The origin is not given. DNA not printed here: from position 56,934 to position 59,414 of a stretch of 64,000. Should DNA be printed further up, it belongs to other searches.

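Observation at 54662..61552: Function-unknown GT-C membrane module: Chlor_Arch_YYY + TIGR03663 + flippase-like + FAD oxidoreductase operon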

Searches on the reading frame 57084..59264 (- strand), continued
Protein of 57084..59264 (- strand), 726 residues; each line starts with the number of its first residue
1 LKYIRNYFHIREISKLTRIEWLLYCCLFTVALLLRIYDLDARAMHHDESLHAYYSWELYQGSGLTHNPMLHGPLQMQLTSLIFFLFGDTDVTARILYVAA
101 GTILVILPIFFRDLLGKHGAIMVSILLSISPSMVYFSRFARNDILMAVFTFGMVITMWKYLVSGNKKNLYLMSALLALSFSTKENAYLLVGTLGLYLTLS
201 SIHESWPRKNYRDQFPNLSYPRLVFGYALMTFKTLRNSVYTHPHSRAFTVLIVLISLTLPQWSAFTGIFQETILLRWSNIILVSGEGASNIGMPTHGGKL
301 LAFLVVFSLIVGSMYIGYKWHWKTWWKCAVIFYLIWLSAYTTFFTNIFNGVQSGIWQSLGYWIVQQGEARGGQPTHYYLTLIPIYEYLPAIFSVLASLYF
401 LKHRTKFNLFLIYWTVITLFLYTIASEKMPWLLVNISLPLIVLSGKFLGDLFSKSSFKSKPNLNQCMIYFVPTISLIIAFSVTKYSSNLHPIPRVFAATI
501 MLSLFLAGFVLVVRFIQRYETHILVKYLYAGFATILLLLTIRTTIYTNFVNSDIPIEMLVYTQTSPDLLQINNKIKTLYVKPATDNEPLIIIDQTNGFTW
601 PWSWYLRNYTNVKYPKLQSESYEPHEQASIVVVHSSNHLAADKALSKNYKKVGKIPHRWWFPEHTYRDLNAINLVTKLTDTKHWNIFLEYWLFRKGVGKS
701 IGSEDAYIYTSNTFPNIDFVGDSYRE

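Call 50: find_homologous_proteins(query=L081:11932-13869:+, max_evalue=0.00001)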
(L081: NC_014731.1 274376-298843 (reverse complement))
Query L081:11932-13869:+ (645 aa): 407 proteins with E <= 0.00001 among 8000 candidates; the best 120 are listed.
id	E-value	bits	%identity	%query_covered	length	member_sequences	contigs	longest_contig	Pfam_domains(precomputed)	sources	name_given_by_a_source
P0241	0.0e+0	1406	98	100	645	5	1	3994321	PF02366.25,PF26681.1,PF13231.13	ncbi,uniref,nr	ncbi:TIGR03663 family protein [Halogeometricum borinquense]|uniref:TIGR03663 family protein n=1 Tax=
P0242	2.7e-152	527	48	94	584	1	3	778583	PF26681.1,PF13231.13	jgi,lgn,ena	-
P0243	1.4e-149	518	44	97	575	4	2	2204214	PF02366.25,PF26681.1,PF13231.13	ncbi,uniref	ncbi:TIGR03663 family protein [Salarchaeum japonicum]|uniref:TIGR03663 family protein n=2 Tax=Salarc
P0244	3.0e-149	517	46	93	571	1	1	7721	PF26681.1,PF13231.13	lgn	-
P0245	9.9e-149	515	45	92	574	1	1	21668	PF02366.25,PF26681.1,PF13231.13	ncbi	ncbi:MAG: flippase activity-associated protein Agl23 [Halobacteriaceae archaeon]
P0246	2.9e-147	510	43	96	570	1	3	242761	PF02366.25,PF26681.1,PF13231.13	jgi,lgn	-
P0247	3.2e-147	510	44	95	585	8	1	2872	PF02366.25,PF26681.1,PF13231.13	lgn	-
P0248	3.9e-147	510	44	91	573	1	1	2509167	PF02366.25,PF26681.1,PF13231.13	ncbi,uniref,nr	ncbi:flippase activity-associated protein Agl23 [Halobacterium zhouii]|uniref:flippase activity-asso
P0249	1.4e-145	505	45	96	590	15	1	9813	PF02366.25,PF26681.1,PF13231.13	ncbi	ncbi:MAG: flippase activity-associated protein Agl23 [Haloarculaceae archaeon]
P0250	1.4e-144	501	45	97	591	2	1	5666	PF02366.25,PF26681.1,PF13231.13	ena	-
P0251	2.2e-144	501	55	58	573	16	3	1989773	PF26681.1,PF13231.13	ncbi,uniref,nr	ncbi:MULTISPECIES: flippase activity-associated protein Agl23 [Halobacterium]|uniref:flippase activi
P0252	2.5e-144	500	44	91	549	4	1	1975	PF26681.1,PF13231.13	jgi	-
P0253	3.3e-144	500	46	95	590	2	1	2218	PF02366.25,PF26681.1,PF13231.13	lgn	-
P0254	7.9e-144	499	44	96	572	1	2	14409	PF26681.1,PF13231.13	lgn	-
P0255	1.6e-143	498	45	91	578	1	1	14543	PF02366.25,PF26681.1,PF13231.13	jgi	jgi:uncharacterized protein (TIGR03663 family)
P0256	2.8e-142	494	45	94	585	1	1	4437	PF02366.25,PF26681.1,PF13231.13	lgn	-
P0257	9.4e-142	492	45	97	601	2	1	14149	PF02366.25,PF26681.1,PF13231.13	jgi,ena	jgi:uncharacterized protein (TIGR03663 family)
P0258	5.3e-141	489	44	97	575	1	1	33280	PF26681.1,PF13231.13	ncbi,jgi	-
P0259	1.6e-140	488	54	61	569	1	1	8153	PF02366.25,PF26681.1,PF13231.13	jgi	jgi:uncharacterized protein (TIGR03663 family)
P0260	1.2e-139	485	47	93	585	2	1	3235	PF26681.1,PF13231.13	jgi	jgi:uncharacterized protein (TIGR03663 family)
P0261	2.3e-139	484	55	56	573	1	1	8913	PF02366.25,PF26681.1,PF13231.13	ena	-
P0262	3.2e-139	484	56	60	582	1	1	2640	PF02366.25,PF26681.1,PF13231.13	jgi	jgi:uncharacterized protein (TIGR03663 family)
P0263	1.5e-138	481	42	95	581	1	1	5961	PF26681.1,PF13231.13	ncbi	ncbi:MAG: flippase activity-associated protein Agl23 [Halobacteriaceae archaeon]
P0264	1.6e-136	475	55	56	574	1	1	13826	PF02366.25,PF26681.1,PF13231.13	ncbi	ncbi:MAG: flippase activity-associated protein Agl23 [Halanaeroarchaeum sp.]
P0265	1.9e-136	474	44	92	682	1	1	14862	PF02366.25,PF26681.1,PF13231.13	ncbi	-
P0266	5.8e-136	473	42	95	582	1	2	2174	PF26681.1,PF13231.13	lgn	-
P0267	1.7e-134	468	49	61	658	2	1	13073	PF02366.25,PF26681.1,PF13231.13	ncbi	-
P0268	5.5e-134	466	43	95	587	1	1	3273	PF26681.1,PF13231.13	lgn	-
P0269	1.7e-133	465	44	92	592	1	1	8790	PF02366.25,PF26681.1,PF13231.13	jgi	jgi:uncharacterized protein (TIGR03663 family)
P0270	1.7e-133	465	56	54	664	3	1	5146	PF02366.25,PF26681.1,PF13231.13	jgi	jgi:uncharacterized protein (TIGR03663 family)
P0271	3.2e-133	464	55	58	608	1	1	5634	PF02366.25,PF26681.1,PF13231.13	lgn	-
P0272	6.0e-132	459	42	92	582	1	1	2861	PF26681.1,PF13231.13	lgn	-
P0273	1.0e-131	459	43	95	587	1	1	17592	PF26681.1,PF13231.13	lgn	-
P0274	1.2e-131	459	41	94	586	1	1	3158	PF02366.25,PF26681.1,PF13231.13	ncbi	ncbi:MAG: flippase activity-associated protein Agl23 [Halodesulfurarchaeum sp.]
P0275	2.6e-131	457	54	53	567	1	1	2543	PF26681.1,PF13231.13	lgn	-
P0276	1.6e-130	455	44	94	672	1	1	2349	PF26681.1,PF13231.13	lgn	-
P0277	4.5e-130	453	42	92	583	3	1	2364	PF26681.1,PF13231.13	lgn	-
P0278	8.2e-130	452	53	59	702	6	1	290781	PF26681.1,PF13231.13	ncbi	-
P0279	2.8e-129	451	42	97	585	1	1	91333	PF26681.1,PF13231.13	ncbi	ncbi:MAG: flippase activity-associated protein Agl23 [Halobacteriaceae archaeon]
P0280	8.4e-128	446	42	95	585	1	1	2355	PF26681.1,PF13231.13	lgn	-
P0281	9.2e-127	442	42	92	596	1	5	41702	PF02366.25,PF26681.1,PF13231.13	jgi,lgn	jgi:uncharacterized protein (TIGR03663 family)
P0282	2.1e-126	441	54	58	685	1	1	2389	PF02366.25,PF26681.1,PF13231.13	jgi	jgi:uncharacterized protein (TIGR03663 family)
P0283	1.8e-125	438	42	97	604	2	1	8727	PF02366.25,PF26681.1,PF13231.13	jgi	jgi:uncharacterized protein (TIGR03663 family)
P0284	1.8e-125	438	42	95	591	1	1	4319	PF26681.1,PF13231.13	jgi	jgi:uncharacterized protein (TIGR03663 family)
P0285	4.2e-125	437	42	95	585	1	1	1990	PF26681.1,PF13231.13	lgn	-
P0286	1.1e-124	436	50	63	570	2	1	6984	PF02366.25,PF26681.1,PF13231.13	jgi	jgi:uncharacterized protein (TIGR03663 family)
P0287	1.6e-124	435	51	56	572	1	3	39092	PF02366.25,PF26681.1,PF13231.13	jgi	jgi:uncharacterized protein (TIGR03663 family)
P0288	1.2e-123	432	48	63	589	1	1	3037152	PF26681.1,PF13231.13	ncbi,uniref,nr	ncbi:TIGR03663 family protein [Halorussus salilacus]|uniref:flippase activity-associated protein Agl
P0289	1.5e-123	432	51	55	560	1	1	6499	PF26681.1,PF13231.13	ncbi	ncbi:MAG: flippase activity-associated protein Agl23 [Haloglomus sp.]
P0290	3.0e-123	431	52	59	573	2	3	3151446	PF26681.1,PF13231.13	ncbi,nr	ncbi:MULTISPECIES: flippase activity-associated protein Agl23 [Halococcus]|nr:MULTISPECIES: flippase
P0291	1.0e-122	429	51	59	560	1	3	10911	PF26681.1,PF13231.13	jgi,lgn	jgi:uncharacterized protein (TIGR03663 family)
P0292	5.0e-122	427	52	58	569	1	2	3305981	PF02366.25,PF26681.1,PF13231.13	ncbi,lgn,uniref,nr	ncbi:flippase activity-associated protein Agl23 [Halococcus saccharolyticus]|uniref:Membrane-bound m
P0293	2.2e-121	425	48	58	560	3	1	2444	PF02366.25,PF26681.1,PF13231.13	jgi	-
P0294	5.2e-121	423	53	60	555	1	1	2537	PF02366.25,PF26681.1,PF13231.13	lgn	-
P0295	5.9e-121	423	41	93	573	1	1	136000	PF26681.1,PF13231.13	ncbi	ncbi:flippase activity-associated protein Agl23 [Halobacteriales archaeon Cl-PHB]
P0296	2.9e-120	421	50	59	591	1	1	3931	PF26681.1,PF13231.13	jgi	-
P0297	5.2e-120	420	49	62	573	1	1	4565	PF02366.25,PF26681.1,PF13231.13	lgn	-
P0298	6.6e-120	420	52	59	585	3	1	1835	PF02366.25,PF26681.1,PF13231.13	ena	-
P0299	7.9e-120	419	51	58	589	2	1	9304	PF26681.1,PF13231.13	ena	-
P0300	9.7e-120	419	51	60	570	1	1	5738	PF26681.1,PF13231.13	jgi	jgi:uncharacterized protein (TIGR03663 family)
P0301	1.1e-119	419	53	56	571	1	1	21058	PF02366.25,PF26681.1,PF13231.13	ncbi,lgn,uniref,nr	ncbi:flippase activity-associated protein Agl23 [Halococcus agarilyticus]|uniref:flippase activity-a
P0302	2.6e-119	418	54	56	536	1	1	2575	PF02366.25,PF26681.1,PF13231.13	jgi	-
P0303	1.5e-118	415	51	58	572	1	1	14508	PF02366.25,PF26681.1,PF13231.13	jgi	jgi:uncharacterized protein (TIGR03663 family)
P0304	1.9e-118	415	52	58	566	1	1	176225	PF02366.25,PF26681.1,PF13231.13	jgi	jgi:uncharacterized protein (TIGR03663 family)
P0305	2.4e-118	415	49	58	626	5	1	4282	PF26681.1,PF13231.13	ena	-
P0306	4.2e-118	414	50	58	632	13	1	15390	PF26681.1,PF13231.13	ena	-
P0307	6.4e-118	413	51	58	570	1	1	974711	PF02366.25,PF26681.1,PF13231.13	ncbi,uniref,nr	ncbi:flippase activity-associated protein Agl23 [Halococcus sediminicola]|uniref:flippase activity-a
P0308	6.4e-118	413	52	58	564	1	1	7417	PF26681.1,PF13231.13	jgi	jgi:uncharacterized protein (TIGR03663 family)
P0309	3.1e-117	411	49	58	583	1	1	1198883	PF26681.1,PF13231.13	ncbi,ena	-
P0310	8.8e-117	409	48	60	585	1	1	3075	PF02366.25,PF26681.1,PF13231.13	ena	-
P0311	1.1e-116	409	47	58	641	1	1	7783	PF26681.1,PF13231.13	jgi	-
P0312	1.8e-116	408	46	60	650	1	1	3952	PF26681.1,PF13231.13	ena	-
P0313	2.1e-116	408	39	93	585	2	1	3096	PF02366.25,PF26681.1,PF13231.13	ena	-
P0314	2.4e-116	408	48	58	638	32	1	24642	PF26681.1,PF13231.13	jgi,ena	jgi:uncharacterized protein (TIGR03663 family)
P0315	6.1e-116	407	49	55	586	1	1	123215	PF26681.1,PF13231.13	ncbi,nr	ncbi:TIGR03663 family protein [Halobacteriales archaeon QS_1_67_19]|nr:MAG: TIGR03663 family protein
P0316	9.2e-116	406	48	59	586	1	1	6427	PF26681.1,PF13231.13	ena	-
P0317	1.5e-115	405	50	60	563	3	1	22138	PF02366.25,PF26681.1,PF13231.13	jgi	jgi:uncharacterized protein (TIGR03663 family)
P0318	1.7e-115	405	52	58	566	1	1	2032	PF26681.1,PF13231.13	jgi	jgi:uncharacterized protein (TIGR03663 family)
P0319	2.2e-115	405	47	58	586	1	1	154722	PF26681.1,PF13231.13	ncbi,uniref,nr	ncbi:flippase activity-associated protein Agl23 [Halorussus litoreus]|uniref:flippase activity-assoc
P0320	2.4e-115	405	38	96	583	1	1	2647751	PF26681.1,PF13231.13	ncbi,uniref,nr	ncbi:flippase activity-associated protein Agl23 [Haladaptatus caseinilyticus]|uniref:flippase activi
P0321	5.5e-115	403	48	58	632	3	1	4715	PF26681.1,PF13231.13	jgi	jgi:uncharacterized protein (TIGR03663 family)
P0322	9.5e-115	403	50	60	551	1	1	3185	PF26681.1,PF13231.13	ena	-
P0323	1.4e-114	402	51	55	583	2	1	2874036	PF26681.1,PF13231.13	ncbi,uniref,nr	ncbi:flippase activity-associated protein Agl23 [Haladaptatus halobius]|uniref:flippase activity-ass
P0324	1.8e-114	402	46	58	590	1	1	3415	PF26681.1,PF13231.13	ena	-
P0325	2.1e-114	402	40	88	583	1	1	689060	PF26681.1,PF13231.13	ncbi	ncbi:flippase activity-associated protein Agl23 [Haladaptatus sp. NG-SE-30]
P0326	2.2e-114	401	49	58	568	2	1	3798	PF26681.1,PF13231.13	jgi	jgi:uncharacterized protein (TIGR03663 family)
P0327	2.3e-114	401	39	92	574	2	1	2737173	PF26681.1,PF13231.13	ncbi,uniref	ncbi:flippase activity-associated protein Agl23 [Haladaptatus sp. ZSTT2]|uniref:flippase activity-as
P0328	2.5e-114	401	50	57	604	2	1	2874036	PF26681.1,PF13231.13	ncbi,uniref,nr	ncbi:flippase activity-associated protein Agl23 [Haladaptatus halobius]|uniref:flippase activity-ass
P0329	4.6e-114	400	41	91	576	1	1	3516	PF02366.25,PF26681.1,PF13231.13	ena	-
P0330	4.6e-114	400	46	58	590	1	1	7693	PF26681.1,PF13231.13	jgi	jgi:uncharacterized protein (TIGR03663 family)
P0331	4.8e-114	400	53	58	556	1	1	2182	PF26681.1,PF13231.13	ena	-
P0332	5.0e-114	400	46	58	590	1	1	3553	PF26681.1,PF13231.13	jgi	jgi:uncharacterized protein (TIGR03663 family)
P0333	9.6e-114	399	50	58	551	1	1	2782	PF02366.25,PF26681.1,PF13231.13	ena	-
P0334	9.9e-114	399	48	55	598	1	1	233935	PF26681.1,PF13231.13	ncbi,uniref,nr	ncbi:flippase activity-associated protein Agl23 [Halorussus salinisoli]|uniref:flippase activity-ass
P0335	1.1e-113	399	50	53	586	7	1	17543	PF02366.25,PF26681.1,PF13231.13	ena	-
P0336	1.3e-113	399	49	58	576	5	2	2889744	PF02366.25,PF26681.1,PF13231.13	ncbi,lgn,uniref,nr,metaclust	ncbi:dolichyl-phosphate-mannose-protein mannosyltransferase [Halococcus morrhuae DSM 1307]|uniref:Do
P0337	1.5e-113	399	38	90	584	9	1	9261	PF26681.1,PF13231.13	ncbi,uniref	ncbi:flippase activity-associated protein Agl23 [Haladaptatus sp.]|uniref:flippase activity-associat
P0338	2.0e-113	398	39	91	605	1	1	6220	PF02366.25,PF26681.1,PF13231.13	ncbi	ncbi:MAG: flippase activity-associated protein Agl23 [Halococcoides sp.]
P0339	2.1e-113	398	48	60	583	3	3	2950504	PF26681.1,PF13231.13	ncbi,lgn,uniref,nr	ncbi:dolichyl-phosphate-mannose-proteinmannosyltransfe rase [Haladaptatus paucihalophilus DX253]|uni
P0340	2.2e-113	398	39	93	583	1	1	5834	PF02366.25,PF26681.1,PF13231.13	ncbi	-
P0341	2.3e-113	398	48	58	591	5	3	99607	PF26681.1,PF13231.13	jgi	jgi:uncharacterized protein (TIGR03663 family)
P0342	2.6e-113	398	51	55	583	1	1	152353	PF26681.1,PF13231.13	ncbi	ncbi:flippase activity-associated protein Agl23 [Haladaptatus sp. NG-WS-4]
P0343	6.3e-113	397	46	58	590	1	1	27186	PF26681.1,PF13231.13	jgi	jgi:uncharacterized protein (TIGR03663 family)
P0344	1.7e-112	395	48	60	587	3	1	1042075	PF26681.1,PF13231.13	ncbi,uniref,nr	ncbi:flippase activity-associated protein Agl23 [Halorussus halobius]|uniref:flippase activity-assoc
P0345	2.0e-112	395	49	57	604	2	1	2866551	PF02366.25,PF26681.1,PF13231.13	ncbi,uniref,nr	ncbi:flippase activity-associated protein Agl23 [Haladaptatus salinisoli]|uniref:flippase activity-a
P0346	6.0e-112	393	51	60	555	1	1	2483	PF26681.1,PF13231.13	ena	-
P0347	6.4e-112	393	48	58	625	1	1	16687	PF26681.1,PF13231.13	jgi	jgi:uncharacterized protein (TIGR03663 family)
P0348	7.4e-112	393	48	62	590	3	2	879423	PF02366.25,PF26681.1,PF13231.13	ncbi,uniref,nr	ncbi:flippase activity-associated protein Agl23 [Halorientalis brevis]|uniref:Flippase activity-asso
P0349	1.4e-111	392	45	58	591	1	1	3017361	PF26681.1,PF13231.13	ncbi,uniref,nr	ncbi:flippase activity-associated protein Agl23 [Halorussus pelagicus]|uniref:flippase activity-asso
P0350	1.5e-111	392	48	56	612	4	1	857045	PF02366.25,PF26681.1,PF13231.13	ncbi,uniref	ncbi:flippase activity-associated protein Agl23 [Halomicrococcus sp. SG-WS-1]|uniref:flippase activi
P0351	2.7e-111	391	49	59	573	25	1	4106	PF02366.25,PF26681.1,PF13231.13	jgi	jgi:uncharacterized protein (TIGR03663 family)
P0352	2.9e-111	391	50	58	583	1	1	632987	PF26681.1,PF13231.13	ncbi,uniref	ncbi:flippase activity-associated protein Agl23 [Haladaptatus sp. DFWS20]|uniref:flippase activity-a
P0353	3.7e-111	391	48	59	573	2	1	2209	PF26681.1,PF13231.13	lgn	-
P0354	4.0e-111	391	49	59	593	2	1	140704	PF26681.1,PF13231.13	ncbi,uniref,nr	ncbi:flippase activity-associated protein Agl23 [Halorussus marinus]|uniref:flippase activity-associ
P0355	5.4e-111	390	47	57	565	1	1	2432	PF26681.1,PF13231.13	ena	-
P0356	6.0e-111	390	49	55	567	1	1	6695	PF26681.1,PF13231.13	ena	-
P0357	1.4e-110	389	38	96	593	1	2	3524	PF26681.1,PF13231.13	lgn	-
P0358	1.5e-110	389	48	60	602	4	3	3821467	PF02366.25,PF26681.1,PF13231.13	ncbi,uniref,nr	ncbi:flippase activity-associated protein Agl23 [Haladaptatus pallidirubidus]|uniref:TIGR03663 famil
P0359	3.0e-110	388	48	59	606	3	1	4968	PF26681.1,PF13231.13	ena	-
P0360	3.0e-110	388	39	94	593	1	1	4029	PF02366.25,PF26681.1,PF13231.13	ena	-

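Call 51: find_encoding_contigs(protein=P0251, flank=8000, max_places=2)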
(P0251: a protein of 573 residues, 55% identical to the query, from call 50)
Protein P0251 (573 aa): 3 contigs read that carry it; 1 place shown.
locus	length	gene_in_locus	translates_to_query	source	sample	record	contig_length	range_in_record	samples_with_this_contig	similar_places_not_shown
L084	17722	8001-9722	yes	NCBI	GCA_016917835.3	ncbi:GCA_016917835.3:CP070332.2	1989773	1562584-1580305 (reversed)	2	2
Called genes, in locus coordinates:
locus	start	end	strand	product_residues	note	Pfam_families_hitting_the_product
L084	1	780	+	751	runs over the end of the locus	PF26796:DUF8266, PF13086:AAA_11, PF13245:AAA_19, PF13604:AAA_30, PF01443:Viral_helicase1 (faint), PF13086:AAA_11, PF13087:AAA_12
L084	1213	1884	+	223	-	-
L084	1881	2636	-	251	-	PF13349:DUF4097 (faint)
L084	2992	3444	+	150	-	PF19131:DUF5814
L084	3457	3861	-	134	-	PF01402:RHH_1 (faint), PF26471:DUF8146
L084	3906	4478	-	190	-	-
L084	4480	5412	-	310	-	-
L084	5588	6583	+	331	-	PF00483:NTP_transferase, PF12804:NTP_transf_3 (weak), PF22640:ManC_GMP_beta-helix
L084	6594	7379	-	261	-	PF00106:adh_short, PF08659:KR, PF13561:adh_short_C2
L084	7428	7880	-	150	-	PF01938:TRAM (weak)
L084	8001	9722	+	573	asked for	PF13231:PMT_2, PF26681:Agl23_C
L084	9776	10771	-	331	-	PF04055:Radical_SAM (weak), PF26257:DUF8061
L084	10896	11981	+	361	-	PF04123:DUF373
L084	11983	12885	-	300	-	PF00348:polyprenyl_synt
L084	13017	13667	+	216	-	PF01161:PBP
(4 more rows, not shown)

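Call 52: find_encoding_contigs(protein=P0320, flank=8000, max_places=2)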
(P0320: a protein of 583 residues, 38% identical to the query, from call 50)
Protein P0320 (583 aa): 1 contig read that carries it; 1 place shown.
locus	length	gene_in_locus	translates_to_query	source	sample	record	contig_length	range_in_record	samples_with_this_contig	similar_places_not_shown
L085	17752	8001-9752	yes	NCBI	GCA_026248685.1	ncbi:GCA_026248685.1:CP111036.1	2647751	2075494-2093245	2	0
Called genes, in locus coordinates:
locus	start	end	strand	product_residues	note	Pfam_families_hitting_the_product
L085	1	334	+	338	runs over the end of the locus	-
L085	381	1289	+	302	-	PF09721:Exosortase_EpsH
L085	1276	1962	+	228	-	PF00149:Metallophos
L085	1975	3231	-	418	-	PF00070:Pyr_redox (faint), PF00890:FAD_binding_2 (faint), PF01266:DAO (weak), PF01494:FAD_binding_3 (faint), PF01593:Amino_oxidase, PF03486:HI0933_like (faint), PF13450:NAD_binding_8, PF01266:DAO (weak), +1 more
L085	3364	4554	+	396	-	PF00291:PALP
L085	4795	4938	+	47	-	-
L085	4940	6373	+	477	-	PF00474:SSF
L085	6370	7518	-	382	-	PF00155:Aminotran_1_2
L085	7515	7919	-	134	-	PF00885:DMRL_synthase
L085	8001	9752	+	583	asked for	PF13231:PMT_2, PF26681:Agl23_C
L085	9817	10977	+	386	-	PF22660:RS_preATP-grasp-like, PF02655:ATP-grasp_3 (weak), PF02222:ATP-grasp, PF07478:Dala_Dala_lig_C, PF17769:PurK_C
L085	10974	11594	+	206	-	PF00731:AIRC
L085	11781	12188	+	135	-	PF00507:Oxidored_q4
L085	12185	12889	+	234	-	PF01058:Oxidored_q6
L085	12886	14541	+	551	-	PF00329:Complex1_30kDa, PF00346:Complex1_49kDa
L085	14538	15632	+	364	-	PF00146:NADHdh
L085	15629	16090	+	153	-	PF13183:Fer4_8 (faint), PF25160:LdpA_Fe-S-bd (faint), PF12797:Fer4_2 (faint), PF13187:Fer4_9, PF13237:Fer4_10 (weak), PF14697:Fer4_21, PF12838:Fer4_7, PF00037:Fer4 (weak), +2 more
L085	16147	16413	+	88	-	PF00499:Oxidored_q3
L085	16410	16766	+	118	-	-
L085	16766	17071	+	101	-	PF00420:Oxidored_q2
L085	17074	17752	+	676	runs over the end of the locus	PF00662:Proton_antipo_N, PF00361:Proton_antipo_M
